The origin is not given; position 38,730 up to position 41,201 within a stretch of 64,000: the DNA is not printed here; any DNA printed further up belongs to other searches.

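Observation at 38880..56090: Three giant paralogous polytopic membrane proteins (723, ~1180, 934 aa) sharing short signature motifs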

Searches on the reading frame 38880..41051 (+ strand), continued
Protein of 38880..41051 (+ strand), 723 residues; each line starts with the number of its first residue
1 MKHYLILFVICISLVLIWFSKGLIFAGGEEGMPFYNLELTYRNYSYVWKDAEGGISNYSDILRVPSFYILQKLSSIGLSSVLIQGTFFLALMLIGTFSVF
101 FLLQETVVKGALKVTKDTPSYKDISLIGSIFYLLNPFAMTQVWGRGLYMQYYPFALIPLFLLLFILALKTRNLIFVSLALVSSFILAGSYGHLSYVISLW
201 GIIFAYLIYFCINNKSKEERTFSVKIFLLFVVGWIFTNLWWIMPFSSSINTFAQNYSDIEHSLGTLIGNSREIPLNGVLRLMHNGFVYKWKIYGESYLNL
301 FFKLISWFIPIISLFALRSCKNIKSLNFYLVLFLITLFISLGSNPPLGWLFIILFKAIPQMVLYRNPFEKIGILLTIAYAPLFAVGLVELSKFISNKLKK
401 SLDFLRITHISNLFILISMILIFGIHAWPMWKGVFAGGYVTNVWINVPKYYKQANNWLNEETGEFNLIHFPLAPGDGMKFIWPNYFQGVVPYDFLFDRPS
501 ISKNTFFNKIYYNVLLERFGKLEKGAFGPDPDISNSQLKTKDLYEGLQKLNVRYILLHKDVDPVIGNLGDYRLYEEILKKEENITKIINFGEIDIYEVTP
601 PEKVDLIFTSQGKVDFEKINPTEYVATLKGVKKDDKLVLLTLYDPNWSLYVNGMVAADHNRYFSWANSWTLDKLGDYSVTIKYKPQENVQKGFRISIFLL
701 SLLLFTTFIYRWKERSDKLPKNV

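Call 54: find_encoding_contigs(protein=P0019, flank=10000, max_places=1)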
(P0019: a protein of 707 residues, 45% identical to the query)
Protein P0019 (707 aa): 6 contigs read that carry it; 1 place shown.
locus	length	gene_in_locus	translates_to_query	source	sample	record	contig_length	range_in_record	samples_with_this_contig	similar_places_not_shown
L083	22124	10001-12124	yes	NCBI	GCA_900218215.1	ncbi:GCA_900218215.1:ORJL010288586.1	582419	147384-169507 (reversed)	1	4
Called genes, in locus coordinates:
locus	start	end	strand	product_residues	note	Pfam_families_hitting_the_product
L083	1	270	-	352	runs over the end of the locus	PF04015:DUF362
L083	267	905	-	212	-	PF00731:AIRC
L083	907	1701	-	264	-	PF00733:Asn_synthase (weak)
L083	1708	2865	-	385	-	PF01969:Ni_insertion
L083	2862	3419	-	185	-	PF13489:Methyltransf_23, PF07021:MetW (weak), PF13847:Methyltransf_31 (faint), PF13649:Methyltransf_25, PF08241:Methyltransf_11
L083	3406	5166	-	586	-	-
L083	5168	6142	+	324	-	PF00535:Glycos_transf_2, PF10111:Glyco_tranf_2_2 (weak), PF13641:Glyco_tranf_2_3 (weak), PF13704:Glyco_tranf_2_4 (faint)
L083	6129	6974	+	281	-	PF01209:Ubie_methyltran, PF07021:MetW, PF08003:Methyltransf_9, PF13489:Methyltransf_23, PF13847:Methyltransf_31, PF08241:Methyltransf_11, PF08242:Methyltransf_12, PF13649:Methyltransf_25, +2 more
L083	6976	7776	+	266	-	PF00535:Glycos_transf_2, PF10111:Glyco_tranf_2_2 (faint), PF13641:Glyco_tranf_2_3 (faint)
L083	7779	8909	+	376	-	PF13439:Glyco_transf_4, PF13579:Glyco_trans_4_4 (weak), PF00534:Glycos_transf_1, PF13692:Glyco_trans_1_4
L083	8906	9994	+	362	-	PF02350:Epimerase_2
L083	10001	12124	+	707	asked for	PF11847:GT-C_AftD (faint)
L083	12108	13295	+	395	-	PF00534:Glycos_transf_1, PF13692:Glyco_trans_1_4, PF13524:Glyco_trans_1_2 (weak)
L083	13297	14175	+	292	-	PF02475:TRM5-TYW2_MTfase (weak), PF05575:V_cholerae_RfbT (weak), PF05050:Methyltransf_21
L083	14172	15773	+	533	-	PF00535:Glycos_transf_2, PF10111:Glyco_tranf_2_2, PF13641:Glyco_tranf_2_3, PF13489:Methyltransf_23, PF08241:Methyltransf_11, PF08242:Methyltransf_12, PF13649:Methyltransf_25, PF13847:Methyltransf_31, +1 more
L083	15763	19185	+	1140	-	PF11847:GT-C_AftD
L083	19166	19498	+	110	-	-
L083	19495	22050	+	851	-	-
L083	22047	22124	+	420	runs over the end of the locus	PF01943:Polysacc_synt, PF13440:Polysacc_synt_3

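Call 55: find_encoding_contigs(protein=P0035, flank=10000, max_places=1)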
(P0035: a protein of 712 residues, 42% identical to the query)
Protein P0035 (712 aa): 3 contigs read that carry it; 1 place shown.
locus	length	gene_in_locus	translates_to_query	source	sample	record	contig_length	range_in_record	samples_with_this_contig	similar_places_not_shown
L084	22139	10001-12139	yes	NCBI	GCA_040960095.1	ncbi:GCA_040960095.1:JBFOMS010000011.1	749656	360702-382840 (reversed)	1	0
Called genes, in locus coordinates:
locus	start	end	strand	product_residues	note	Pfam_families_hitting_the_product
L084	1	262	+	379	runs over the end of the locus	PF13439:Glyco_transf_4, PF13579:Glyco_trans_4_4, PF02350:Epimerase_2 (weak), PF13524:Glyco_trans_1_2 (faint), PF00534:Glycos_transf_1, PF20706:GT4-conflict (weak), PF13692:Glyco_trans_1_4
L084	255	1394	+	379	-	PF13439:Glyco_transf_4, PF13579:Glyco_trans_4_4, PF20706:GT4-conflict, PF00534:Glycos_transf_1, PF13692:Glyco_trans_1_4, PF13524:Glyco_trans_1_2 (weak)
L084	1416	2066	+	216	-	PF13489:Methyltransf_23 (weak), PF07021:MetW (faint), PF13847:Methyltransf_31, PF08241:Methyltransf_11, PF13649:Methyltransf_25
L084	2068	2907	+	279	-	PF01209:Ubie_methyltran, PF13489:Methyltransf_23, PF05175:MTS (faint), PF07021:MetW (weak), PF13847:Methyltransf_31, PF08241:Methyltransf_11, PF08242:Methyltransf_12, PF13649:Methyltransf_25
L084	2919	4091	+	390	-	PF00534:Glycos_transf_1, PF13692:Glyco_trans_1_4, PF26337:Gtf3_C (weak)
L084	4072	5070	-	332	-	PF13524:Glyco_trans_1_2 (weak)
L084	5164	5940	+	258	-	PF03269:DUF268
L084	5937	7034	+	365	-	PF02350:Epimerase_2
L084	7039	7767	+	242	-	PF13302:Acetyltransf_3 (weak), PF00583:Acetyltransf_1, PF13673:Acetyltransf_10, PF13508:Acetyltransf_7, PF14542:Acetyltransf_CG (faint), PF08445:FR47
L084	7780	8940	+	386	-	PF00266:Aminotran_5, PF01041:DegT_DnrJ_EryC1, PF00155:Aminotran_1_2 (weak), PF01212:Beta_elim_lyase (faint)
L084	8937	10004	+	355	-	PF00535:Glycos_transf_2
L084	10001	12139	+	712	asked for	PF11847:GT-C_AftD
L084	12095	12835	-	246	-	PF02475:TRM5-TYW2_MTfase (weak), PF01135:PCMT (weak), PF05575:V_cholerae_RfbT, PF05050:Methyltransf_21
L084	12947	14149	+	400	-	PF00534:Glycos_transf_1, PF13692:Glyco_trans_1_4, PF13524:Glyco_trans_1_2 (weak)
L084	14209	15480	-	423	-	PF08421:Methyltransf_13, PF13489:Methyltransf_23, PF08241:Methyltransf_11 (weak), PF08242:Methyltransf_12 (weak), PF08484:Methyltransf_14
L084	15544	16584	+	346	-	PF00535:Glycos_transf_2, PF10111:Glyco_tranf_2_2, PF13506:Glyco_transf_21 (weak), PF13641:Glyco_tranf_2_3, PF13632:Glyco_trans_2_3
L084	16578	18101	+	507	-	PF00535:Glycos_transf_2, PF10111:Glyco_tranf_2_2, PF13641:Glyco_tranf_2_3, PF13489:Methyltransf_23, PF08241:Methyltransf_11, PF08242:Methyltransf_12, PF13649:Methyltransf_25, PF13847:Methyltransf_31, +2 more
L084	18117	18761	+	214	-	PF13489:Methyltransf_23, PF13847:Methyltransf_31, PF13649:Methyltransf_25, PF08241:Methyltransf_11, PF08242:Methyltransf_12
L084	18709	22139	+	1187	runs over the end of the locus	PF11847:GT-C_AftD, PF18915:DUF5667 (weak)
